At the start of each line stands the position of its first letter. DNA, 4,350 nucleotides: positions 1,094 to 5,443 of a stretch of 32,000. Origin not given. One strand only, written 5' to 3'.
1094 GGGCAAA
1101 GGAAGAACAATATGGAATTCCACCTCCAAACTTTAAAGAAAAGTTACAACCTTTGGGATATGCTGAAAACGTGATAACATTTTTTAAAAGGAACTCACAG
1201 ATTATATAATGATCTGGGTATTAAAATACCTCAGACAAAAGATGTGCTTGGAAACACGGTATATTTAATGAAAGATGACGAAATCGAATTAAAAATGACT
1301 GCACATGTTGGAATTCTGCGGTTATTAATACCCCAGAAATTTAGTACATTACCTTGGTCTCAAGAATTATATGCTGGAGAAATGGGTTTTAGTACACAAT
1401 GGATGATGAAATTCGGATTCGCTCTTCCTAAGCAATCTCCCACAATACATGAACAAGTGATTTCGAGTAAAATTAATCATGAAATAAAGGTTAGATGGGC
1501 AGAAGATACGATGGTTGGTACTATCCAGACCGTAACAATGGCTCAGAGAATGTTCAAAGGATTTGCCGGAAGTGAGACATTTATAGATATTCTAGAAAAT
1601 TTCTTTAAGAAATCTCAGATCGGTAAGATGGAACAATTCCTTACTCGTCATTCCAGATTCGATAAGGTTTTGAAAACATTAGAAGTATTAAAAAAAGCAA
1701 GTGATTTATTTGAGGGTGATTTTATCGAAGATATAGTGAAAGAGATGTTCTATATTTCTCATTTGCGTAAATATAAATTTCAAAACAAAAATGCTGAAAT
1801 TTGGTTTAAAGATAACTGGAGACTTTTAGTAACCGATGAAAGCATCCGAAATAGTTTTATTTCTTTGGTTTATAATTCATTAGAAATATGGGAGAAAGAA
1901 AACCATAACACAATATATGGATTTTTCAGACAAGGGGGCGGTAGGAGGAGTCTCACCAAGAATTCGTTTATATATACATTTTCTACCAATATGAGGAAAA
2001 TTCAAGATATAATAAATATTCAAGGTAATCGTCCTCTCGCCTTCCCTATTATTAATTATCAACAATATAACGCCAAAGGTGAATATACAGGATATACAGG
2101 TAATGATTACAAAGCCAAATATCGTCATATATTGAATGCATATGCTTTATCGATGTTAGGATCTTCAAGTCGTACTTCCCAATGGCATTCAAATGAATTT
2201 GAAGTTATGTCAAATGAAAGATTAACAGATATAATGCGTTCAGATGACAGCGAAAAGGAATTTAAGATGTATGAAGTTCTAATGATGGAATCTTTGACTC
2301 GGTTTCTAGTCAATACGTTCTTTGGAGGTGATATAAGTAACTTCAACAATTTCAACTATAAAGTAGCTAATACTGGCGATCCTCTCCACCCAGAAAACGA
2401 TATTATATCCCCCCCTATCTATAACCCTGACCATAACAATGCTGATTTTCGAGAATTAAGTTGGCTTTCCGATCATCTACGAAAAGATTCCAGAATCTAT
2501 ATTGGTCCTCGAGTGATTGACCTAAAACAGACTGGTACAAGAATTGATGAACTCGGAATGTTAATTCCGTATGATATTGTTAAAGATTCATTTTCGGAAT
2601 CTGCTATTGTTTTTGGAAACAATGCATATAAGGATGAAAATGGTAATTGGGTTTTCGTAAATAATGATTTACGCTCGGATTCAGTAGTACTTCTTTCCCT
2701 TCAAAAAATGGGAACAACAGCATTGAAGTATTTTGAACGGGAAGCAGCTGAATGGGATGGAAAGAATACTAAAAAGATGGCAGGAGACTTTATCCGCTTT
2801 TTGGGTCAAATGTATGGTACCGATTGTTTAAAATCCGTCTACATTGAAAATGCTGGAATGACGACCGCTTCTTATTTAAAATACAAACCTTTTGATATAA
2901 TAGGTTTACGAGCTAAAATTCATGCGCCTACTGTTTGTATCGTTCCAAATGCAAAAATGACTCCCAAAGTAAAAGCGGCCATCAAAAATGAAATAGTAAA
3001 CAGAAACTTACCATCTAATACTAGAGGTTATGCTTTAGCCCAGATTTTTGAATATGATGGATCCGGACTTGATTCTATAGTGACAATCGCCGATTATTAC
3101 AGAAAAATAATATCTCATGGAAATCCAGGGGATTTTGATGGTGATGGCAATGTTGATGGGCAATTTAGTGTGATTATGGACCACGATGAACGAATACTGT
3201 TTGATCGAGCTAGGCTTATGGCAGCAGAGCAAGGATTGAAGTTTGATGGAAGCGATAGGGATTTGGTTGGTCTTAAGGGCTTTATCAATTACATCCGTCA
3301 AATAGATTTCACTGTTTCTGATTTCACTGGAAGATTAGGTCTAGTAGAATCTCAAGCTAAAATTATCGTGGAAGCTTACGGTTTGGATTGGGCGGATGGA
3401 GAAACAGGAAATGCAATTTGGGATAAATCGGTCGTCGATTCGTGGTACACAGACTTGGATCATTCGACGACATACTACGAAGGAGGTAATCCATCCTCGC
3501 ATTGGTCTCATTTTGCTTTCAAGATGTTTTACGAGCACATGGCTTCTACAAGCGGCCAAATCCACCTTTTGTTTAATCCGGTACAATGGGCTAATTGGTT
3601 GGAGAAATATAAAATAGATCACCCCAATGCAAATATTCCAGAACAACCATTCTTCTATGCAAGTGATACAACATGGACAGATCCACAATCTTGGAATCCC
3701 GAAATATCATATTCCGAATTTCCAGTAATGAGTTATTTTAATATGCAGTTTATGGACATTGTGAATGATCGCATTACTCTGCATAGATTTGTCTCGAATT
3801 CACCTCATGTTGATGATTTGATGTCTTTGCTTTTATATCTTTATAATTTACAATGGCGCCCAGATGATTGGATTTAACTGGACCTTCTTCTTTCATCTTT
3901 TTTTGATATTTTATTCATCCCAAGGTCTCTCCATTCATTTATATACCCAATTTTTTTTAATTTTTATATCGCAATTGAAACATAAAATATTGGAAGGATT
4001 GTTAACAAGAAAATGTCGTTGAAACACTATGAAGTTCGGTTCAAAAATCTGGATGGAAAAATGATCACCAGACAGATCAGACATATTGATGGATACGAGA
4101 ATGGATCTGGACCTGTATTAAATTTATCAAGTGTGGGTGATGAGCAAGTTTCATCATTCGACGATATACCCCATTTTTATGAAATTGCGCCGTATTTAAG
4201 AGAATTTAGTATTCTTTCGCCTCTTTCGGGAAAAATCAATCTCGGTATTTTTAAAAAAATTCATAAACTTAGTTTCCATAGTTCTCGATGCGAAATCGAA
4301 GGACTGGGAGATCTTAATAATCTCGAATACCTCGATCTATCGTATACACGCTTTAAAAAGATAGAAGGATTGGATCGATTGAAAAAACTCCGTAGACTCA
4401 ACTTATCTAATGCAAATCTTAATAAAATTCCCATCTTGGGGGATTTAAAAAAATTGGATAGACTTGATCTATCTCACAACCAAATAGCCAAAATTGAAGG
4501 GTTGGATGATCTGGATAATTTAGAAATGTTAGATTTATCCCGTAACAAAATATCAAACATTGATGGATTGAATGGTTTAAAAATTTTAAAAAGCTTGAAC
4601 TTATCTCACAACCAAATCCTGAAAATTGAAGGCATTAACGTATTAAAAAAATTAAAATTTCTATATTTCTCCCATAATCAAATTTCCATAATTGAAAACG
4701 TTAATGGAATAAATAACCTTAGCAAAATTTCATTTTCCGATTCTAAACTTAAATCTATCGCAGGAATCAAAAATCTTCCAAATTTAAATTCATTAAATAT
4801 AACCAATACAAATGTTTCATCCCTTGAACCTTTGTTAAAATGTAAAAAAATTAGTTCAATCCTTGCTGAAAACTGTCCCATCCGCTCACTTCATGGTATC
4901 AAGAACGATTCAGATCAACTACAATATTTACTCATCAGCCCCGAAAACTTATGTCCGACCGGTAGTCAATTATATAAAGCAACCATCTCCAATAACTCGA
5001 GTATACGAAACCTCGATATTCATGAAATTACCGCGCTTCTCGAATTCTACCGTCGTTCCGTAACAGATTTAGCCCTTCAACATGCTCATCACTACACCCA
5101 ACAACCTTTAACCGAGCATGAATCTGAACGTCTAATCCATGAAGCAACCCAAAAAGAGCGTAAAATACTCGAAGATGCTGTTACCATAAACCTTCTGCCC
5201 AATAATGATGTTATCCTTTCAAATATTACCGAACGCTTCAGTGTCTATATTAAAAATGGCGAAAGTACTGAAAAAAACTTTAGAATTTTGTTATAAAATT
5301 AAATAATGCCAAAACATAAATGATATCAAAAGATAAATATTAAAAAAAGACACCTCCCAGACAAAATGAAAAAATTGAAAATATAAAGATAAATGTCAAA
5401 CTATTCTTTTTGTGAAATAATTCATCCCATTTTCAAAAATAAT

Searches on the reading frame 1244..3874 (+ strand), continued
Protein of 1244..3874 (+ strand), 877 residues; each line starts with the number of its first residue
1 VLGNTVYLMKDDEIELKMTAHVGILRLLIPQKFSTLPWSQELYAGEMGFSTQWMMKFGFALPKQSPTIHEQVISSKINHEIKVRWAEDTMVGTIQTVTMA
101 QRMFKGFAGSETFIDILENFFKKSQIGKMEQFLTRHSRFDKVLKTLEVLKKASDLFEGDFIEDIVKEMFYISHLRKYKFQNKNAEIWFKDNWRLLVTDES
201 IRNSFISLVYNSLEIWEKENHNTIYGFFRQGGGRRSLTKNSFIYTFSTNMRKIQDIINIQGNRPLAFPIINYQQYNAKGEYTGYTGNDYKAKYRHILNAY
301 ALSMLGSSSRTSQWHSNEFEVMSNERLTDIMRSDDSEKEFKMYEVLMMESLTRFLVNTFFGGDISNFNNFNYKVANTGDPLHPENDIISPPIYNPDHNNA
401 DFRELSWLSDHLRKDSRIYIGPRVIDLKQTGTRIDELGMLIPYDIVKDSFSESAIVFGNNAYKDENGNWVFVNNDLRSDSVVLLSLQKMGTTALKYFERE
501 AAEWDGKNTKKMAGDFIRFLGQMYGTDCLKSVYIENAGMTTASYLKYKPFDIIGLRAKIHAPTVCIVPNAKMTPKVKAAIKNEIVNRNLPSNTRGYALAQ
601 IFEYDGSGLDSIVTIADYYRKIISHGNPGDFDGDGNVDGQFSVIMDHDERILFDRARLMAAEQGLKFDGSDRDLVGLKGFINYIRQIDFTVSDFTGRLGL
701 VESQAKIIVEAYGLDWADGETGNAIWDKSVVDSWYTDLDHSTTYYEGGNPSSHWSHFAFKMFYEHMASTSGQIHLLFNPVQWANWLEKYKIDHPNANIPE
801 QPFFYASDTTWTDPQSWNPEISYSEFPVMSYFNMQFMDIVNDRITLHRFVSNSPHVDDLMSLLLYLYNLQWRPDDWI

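Call 77: list_cluster_members(proteins=[P0128, P0122, P0126, P0130, P0131, P0138, P0139, P0129, P0136, P0123])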
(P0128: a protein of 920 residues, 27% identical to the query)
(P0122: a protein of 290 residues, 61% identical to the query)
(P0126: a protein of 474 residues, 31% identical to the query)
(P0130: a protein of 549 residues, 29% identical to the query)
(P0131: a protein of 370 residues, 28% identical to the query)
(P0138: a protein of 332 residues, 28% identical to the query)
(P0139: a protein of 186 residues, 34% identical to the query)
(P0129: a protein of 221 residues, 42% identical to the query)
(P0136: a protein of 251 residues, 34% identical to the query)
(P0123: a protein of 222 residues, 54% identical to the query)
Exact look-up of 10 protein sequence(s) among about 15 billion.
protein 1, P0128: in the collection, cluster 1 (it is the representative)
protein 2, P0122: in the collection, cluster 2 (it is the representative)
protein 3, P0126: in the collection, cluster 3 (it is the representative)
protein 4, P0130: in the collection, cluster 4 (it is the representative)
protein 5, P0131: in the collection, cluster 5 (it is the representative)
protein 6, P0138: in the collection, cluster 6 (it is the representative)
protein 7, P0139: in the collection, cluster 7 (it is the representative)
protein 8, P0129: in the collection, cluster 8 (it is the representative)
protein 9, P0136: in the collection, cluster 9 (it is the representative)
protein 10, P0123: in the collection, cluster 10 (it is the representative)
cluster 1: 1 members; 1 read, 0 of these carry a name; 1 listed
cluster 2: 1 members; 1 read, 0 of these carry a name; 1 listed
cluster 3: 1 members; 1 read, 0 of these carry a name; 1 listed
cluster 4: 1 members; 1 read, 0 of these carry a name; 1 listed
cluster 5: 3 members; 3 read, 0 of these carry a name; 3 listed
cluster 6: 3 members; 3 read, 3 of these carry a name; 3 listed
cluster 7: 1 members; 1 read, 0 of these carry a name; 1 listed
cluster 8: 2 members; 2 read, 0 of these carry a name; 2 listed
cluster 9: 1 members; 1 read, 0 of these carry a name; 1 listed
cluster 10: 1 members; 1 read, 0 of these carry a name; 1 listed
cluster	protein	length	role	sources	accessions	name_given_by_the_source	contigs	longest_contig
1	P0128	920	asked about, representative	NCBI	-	-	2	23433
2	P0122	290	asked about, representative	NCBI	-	-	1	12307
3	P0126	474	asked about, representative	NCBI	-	-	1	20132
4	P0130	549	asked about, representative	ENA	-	-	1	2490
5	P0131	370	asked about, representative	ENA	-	-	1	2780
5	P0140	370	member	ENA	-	-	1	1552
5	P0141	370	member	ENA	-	-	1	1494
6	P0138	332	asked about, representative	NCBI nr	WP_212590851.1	hypothetical protein [Candidatus Prometheoarchaeum syntrophicum]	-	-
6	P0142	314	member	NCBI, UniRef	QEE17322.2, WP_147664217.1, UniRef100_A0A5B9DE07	hypothetical protein DSAG12_03155 [Promethearchaeum syntrophicum] | Uncharacterized protein n=1 Tax=Promethearchaeum syntrophicum TaxID=2594042 ...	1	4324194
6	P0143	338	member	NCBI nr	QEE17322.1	hypothetical protein DSAG12_03155 [Candidatus Prometheoarchaeum syntrophicum]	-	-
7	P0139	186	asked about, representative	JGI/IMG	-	-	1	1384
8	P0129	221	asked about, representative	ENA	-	-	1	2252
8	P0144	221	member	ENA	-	-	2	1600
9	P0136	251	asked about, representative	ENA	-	-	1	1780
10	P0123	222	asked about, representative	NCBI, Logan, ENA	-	-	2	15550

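Call 78: find_encoding_contigs(protein=P0142, flank=8000, max_places=3)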
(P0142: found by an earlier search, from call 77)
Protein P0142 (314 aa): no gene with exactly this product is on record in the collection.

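Call 79: find_encoding_contigs(protein=P0123, flank=8000, max_places=3)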
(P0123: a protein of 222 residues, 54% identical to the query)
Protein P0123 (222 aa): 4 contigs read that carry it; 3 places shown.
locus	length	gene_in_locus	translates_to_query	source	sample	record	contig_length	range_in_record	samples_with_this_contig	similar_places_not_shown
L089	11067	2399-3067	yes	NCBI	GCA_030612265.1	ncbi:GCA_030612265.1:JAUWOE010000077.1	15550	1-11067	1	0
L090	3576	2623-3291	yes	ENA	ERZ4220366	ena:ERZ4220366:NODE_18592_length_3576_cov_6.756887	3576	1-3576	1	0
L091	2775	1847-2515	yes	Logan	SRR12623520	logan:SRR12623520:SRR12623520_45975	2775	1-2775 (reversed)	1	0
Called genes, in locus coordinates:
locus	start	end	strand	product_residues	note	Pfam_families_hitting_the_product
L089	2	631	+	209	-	?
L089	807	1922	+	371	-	PF00515:TPR_1 (faint), PF07719:TPR_2 (faint), PF13371:TPR_9 (faint), PF13428:TPR_14 (faint), PF23914:TPR_CcmH_CycH (faint), PF13414:TPR_11 (faint), PF14559:TPR_19 (faint), PF13431:TPR_17 (faint)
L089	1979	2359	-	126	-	PF00025:Arf (weak), PF00071:Ras (weak)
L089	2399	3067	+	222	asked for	-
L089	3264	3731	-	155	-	-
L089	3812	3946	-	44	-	-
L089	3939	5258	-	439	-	PF00390:malic, PF03949:Malic_M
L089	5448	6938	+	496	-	PF01266:DAO, PF05834:Lycopene_cycl (faint), PF07992:Pyr_redox_2 (faint), PF13450:NAD_binding_8 (faint), PF04324:Fer2_BFD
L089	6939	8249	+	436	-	PF00890:FAD_binding_2, PF01266:DAO (weak), PF01494:FAD_binding_3 (weak), PF03486:HI0933_like (weak), PF07992:Pyr_redox_2, PF12831:FAD_oxidored, PF13450:NAD_binding_8 (weak), PF13738:Pyr_redox_3 (faint)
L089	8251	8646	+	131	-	PF07892:DUF1667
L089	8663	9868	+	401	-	PF01546:Peptidase_M20, PF07687:M20_dimer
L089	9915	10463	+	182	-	PF09828:ChrB_C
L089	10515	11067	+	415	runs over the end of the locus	PF12832:MFS_1_like (weak), PF07690:MFS_1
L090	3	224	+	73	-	?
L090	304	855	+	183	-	-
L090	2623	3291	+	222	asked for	-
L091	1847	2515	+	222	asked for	-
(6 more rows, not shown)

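Call 80: search_protein_families(library=pfam, proteins=[L010:152-1153:+, L089:3267-3731:-], max_evalue=0.01)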
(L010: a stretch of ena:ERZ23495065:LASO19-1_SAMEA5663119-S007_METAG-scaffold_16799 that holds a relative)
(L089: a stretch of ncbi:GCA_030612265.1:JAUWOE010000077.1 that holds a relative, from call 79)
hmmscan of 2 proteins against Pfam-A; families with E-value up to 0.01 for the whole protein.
L010:152-1153:+ (334 aa): 0 families

L089:3267-3731:- (155 aa): 1 family
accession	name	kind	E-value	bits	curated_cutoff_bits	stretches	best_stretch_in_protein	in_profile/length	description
PF11704.13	Folliculin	-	0.0089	16.3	23.3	0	71-107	51-86/166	Vesicle coat protein involved in Golgi to plasma membrane transport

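Call 107: search_dna_similar(query=window:1244-3874:+, collection=plasmids, mode=protein, max_evalue=0.001, max_rows=10)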
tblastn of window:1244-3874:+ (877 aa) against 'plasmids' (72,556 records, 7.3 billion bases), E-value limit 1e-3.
No match.

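Call 109: find_encoding_contigs(protein=P0131, flank=5000, max_places=3)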
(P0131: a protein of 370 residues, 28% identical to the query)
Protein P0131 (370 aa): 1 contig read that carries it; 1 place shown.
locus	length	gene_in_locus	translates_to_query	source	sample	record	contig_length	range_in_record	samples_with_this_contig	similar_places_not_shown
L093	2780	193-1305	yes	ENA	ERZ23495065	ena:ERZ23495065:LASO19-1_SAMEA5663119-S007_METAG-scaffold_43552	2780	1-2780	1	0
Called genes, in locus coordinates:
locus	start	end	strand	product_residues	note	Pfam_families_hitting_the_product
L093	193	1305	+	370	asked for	-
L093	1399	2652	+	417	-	PF14580:LRR_9 (weak), PF12799:LRR_4 (weak)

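Call 110: find_encoding_contigs(protein=P0129, flank=5000, max_places=3)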
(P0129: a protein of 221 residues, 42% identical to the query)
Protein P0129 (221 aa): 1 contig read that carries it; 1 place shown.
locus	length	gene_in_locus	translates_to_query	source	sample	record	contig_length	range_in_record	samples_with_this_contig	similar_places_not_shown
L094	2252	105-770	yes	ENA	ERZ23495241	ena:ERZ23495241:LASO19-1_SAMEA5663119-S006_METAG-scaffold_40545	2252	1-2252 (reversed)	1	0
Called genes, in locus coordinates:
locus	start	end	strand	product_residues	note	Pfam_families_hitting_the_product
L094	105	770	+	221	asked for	-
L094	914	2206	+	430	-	PF24048:LRR_NXF1-5 (faint), PF23211:LRR_LRWD1 (faint), PF14580:LRR_9 (weak), PF23598:LRR_14 (weak), PF12799:LRR_4, PF13855:LRR_8, PF23952:LRR_EndoS (weak), PF12799:LRR_4 (weak), +1 more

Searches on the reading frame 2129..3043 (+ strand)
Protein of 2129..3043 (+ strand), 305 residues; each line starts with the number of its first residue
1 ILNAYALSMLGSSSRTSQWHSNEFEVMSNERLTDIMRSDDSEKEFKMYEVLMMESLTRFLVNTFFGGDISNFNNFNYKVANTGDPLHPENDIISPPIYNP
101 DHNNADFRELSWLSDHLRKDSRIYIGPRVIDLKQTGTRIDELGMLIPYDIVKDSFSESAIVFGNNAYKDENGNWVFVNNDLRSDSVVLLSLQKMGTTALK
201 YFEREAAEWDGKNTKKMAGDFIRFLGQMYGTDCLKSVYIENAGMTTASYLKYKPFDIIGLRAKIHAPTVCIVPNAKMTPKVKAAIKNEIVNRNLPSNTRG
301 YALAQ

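Call 103: search_solved_structures(query=A7, max_evalue=10)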
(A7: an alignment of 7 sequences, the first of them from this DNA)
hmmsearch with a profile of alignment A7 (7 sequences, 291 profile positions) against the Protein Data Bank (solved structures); distinct sequences matched with E-value up to 10: 5.
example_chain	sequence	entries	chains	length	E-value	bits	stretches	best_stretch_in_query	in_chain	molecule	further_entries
5zfr_A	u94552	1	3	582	0.13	14.8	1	117-175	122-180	Type IV pilus biogenesis ATPase PilB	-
6olj_C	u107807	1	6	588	0.14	14.7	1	117-176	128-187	Type IV pilus biogenesis ATPase PilB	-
5tsg_B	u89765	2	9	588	0.14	14.7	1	117-176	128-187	Type IV pilus biogenesis ATPase PilB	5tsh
2jn0_A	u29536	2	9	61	0.56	12.7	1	152-198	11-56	Hypothetical lipoprotein ygdR | Uncharacterized lipoprotein ygdR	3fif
4reh_A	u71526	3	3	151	0.95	12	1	115-168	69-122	Major latex-like protein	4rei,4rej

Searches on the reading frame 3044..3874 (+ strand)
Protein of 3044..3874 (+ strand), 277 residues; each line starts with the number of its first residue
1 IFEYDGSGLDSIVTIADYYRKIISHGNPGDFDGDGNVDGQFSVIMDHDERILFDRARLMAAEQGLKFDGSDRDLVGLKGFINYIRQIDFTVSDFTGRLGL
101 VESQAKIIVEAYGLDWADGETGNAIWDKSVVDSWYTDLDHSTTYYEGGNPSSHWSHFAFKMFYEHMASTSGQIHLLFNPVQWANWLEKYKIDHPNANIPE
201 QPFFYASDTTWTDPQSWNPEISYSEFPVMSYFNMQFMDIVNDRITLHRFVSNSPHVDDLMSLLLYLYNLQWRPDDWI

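Call 50: find_related_loci(query=A5, collection=genome_contigs, flank=10000)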
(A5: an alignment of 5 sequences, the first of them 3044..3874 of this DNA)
Query A5 (277 aa) in genome_contigs; peptide patterns used: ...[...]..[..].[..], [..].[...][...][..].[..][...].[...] (x = any residue, [..] = any of these).
50 stretches matched a pattern; 2 encode a relative of the query (tblastn E <= 1e-3); 2 distinct loci.
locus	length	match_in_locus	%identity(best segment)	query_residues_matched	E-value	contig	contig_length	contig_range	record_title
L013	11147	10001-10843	54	1-271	2e-86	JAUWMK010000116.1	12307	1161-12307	MAG: Promethearchaeum sp. isolate CSMAG_2396 CSMAG_2396_k141_568484_length_12307_cov_7.0000, whole genome shotgun sequen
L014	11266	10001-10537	26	13-172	1e-9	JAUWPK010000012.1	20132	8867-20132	MAG: Promethearchaeum sp. isolate CSMAG_2474 CSMAG_2474_k141_799811_length_20132_cov_7.0000, whole genome shotgun sequen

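Call 80: search_protein_families(library=pfam, proteins=[L014:279-1418:+, L014:2430-3074:-, L014:3190-3927:-, L014:5629-7005:-, L014:5104-5490:-, L014:4233-4913:+, L014:7501-8586:-], max_evalue=0.01)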
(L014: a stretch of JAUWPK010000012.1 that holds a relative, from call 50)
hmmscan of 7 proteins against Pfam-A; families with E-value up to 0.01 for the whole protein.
L014:279-1418:+ (380 aa): 0 families

L014:2430-3074:- (215 aa): 0 families

L014:3190-3927:- (246 aa): 1 family
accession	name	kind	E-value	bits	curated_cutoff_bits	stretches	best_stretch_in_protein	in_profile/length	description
PF14022.11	DUF4238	-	7.8e-12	45.6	27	2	9-125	5-125/281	Protein of unknown function (DUF4238)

L014:5629-7005:- (459 aa): 1 family
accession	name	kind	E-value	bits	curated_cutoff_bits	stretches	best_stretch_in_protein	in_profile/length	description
PF14022.11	DUF4238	-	9.5e-26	91.3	27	1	7-271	1-279/281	Protein of unknown function (DUF4238)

L014:5104-5490:- (129 aa): 1 family
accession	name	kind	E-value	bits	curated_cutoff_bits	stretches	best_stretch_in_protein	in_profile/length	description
PF00351.26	Biopterin_H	-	0.0016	18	22.7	1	21-107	26-112/331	Biopterin-dependent aromatic amino acid hydroxylase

L014:4233-4913:+ (227 aa): 0 families

L014:7501-8586:- (362 aa): 0 families

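Call 99: find_related_loci(query=A5, collection=viral_contigs, flank=5000)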
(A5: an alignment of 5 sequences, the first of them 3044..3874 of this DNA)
Query A5 (277 aa) in viral_contigs; peptide patterns used: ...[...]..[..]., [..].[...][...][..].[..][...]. (x = any residue, [..] = any of these).
40 stretches matched a pattern, but none encodes a relative of the query by tblastn (E <= 1e-3).

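Call 104: search_solved_structures(query=A5, max_evalue=10)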
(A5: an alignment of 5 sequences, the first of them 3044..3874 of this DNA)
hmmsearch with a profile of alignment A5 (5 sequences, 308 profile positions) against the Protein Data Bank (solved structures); distinct sequences matched with E-value up to 10: 0.

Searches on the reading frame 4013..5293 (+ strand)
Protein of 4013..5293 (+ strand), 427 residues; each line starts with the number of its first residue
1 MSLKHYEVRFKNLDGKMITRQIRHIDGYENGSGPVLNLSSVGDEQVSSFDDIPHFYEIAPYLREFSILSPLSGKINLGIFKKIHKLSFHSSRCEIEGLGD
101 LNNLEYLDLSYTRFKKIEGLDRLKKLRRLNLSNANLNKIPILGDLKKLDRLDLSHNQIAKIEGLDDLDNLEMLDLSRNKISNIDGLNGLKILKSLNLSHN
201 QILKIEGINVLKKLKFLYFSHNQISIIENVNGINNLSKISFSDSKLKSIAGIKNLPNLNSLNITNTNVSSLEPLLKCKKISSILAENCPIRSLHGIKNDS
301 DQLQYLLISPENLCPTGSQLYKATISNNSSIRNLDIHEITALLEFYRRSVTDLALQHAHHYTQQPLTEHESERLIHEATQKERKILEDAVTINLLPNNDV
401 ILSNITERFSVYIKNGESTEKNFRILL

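Call 3: search_protein_families(library=pfam, proteins=[window:4013-5293:+], max_evalue=1)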
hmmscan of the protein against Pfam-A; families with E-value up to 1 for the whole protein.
window:4013-5293:+ (427 aa): 11 families
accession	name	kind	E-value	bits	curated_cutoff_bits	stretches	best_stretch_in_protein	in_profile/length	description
PF12799.13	LRR_4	-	6.1e-36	122.1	27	9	146-187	1-43/44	Leucine Rich repeats (2 copies)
PF13855.12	LRR_8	-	1.9e-18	66.4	27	4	147-202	2-61/61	Leucine rich repeat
PF23598.1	LRR_14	-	1.1e-10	41.3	40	2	89-198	34-147/353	Leucine-rich repeat region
PF23952.1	LRR_EndoS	-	6e-08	33.4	27.9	4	143-242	19-114/116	Endo-beta-N-acetylglucosaminidase EndoS LRR domain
PF14580.12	LRR_9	-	9.3e-08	32.3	30.5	3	194-263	46-117/175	Leucine-rich repeat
PF00560.39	LRR_1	-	2.3e-07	30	20.6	0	169-184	1-18/23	Leucine Rich Repeat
PF23211.1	LRR_LRWD1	-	0.00014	22.1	28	2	95-180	12-98/190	Leucine-rich repeat and WD repeat-containing protein 1, LRR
PF13516.12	LRR_6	-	0.00071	19.9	23.4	0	192-202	5-15/24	Leucine Rich repeat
PF24048.1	LRR_NXF1-5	-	0.0097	15.9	30.5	2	167-216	53-106/142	NXF1/2/3/5 leucine-rich repeat domain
PF21832.1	DUF6892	-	0.14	12.8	24.6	0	245-276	99-130/136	Family of unknown function (DUF6892)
PF10107.15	Endonuc_Holl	-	0.14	12.4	23.8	1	359-425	40-102/159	Endonuclease related to archaeal Holliday junction resolvase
